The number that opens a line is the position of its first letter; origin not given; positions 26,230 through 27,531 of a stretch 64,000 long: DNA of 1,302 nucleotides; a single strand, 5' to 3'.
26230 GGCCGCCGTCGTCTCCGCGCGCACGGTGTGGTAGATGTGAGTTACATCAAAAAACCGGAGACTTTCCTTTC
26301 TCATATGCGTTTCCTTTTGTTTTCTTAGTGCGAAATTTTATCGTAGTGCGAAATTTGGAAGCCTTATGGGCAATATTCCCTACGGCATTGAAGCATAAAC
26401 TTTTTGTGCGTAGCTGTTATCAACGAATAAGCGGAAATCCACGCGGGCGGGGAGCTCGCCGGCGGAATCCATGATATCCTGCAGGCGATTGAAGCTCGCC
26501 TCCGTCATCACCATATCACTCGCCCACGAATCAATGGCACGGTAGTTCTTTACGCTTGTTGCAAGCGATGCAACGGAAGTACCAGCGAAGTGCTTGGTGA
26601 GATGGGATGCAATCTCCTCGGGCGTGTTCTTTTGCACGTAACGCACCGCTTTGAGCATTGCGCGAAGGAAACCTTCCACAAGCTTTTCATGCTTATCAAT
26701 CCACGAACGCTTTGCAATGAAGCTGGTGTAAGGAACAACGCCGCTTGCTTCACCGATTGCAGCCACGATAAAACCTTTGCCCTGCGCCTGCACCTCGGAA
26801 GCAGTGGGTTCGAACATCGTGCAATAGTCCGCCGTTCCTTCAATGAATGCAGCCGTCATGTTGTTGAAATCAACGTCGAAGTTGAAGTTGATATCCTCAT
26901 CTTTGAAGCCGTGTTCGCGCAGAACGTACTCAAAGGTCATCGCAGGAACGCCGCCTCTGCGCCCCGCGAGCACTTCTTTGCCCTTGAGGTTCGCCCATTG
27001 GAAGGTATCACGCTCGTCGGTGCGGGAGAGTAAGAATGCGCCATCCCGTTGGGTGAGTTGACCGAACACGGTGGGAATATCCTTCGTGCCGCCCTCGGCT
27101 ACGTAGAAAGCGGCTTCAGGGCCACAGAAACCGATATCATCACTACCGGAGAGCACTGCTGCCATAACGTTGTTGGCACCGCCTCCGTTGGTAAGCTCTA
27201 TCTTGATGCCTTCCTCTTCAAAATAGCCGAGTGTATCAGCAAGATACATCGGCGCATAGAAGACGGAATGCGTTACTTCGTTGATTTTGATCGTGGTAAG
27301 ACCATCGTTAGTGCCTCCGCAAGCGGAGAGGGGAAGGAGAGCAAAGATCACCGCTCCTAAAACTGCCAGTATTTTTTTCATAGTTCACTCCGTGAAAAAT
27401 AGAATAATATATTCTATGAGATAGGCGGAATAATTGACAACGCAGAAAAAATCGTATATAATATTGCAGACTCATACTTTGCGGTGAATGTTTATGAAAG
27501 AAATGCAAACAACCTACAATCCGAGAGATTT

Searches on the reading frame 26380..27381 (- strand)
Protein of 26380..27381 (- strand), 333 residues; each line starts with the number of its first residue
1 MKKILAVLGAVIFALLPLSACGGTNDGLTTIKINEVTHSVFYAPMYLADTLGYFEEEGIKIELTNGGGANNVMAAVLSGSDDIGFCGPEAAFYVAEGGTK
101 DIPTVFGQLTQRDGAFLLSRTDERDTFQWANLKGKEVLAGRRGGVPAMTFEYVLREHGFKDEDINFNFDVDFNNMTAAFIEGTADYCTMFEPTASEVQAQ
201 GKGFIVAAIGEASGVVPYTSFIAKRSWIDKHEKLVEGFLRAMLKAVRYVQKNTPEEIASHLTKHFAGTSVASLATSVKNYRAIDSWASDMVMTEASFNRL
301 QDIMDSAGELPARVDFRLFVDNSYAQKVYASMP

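Call 11: search_protein_families(library=pfam, proteins=[window:26380-27381:-], max_evalue=0.001)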
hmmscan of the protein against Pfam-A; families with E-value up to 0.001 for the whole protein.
window:26380-27381:- (333 aa): 3 families
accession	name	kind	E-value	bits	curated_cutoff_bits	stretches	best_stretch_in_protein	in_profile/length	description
PF09084.16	NMT1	-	1.7e-22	80.8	20.5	1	43-255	5-214/216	NMT1/THI5 like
PF13379.11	NMT1_2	-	1e-18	68.5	24.7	1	42-255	18-244/252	NMT1-like family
PF16868.10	NMT1_3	-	0.00026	21.2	27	0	114-190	93-167/289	NMT1-like family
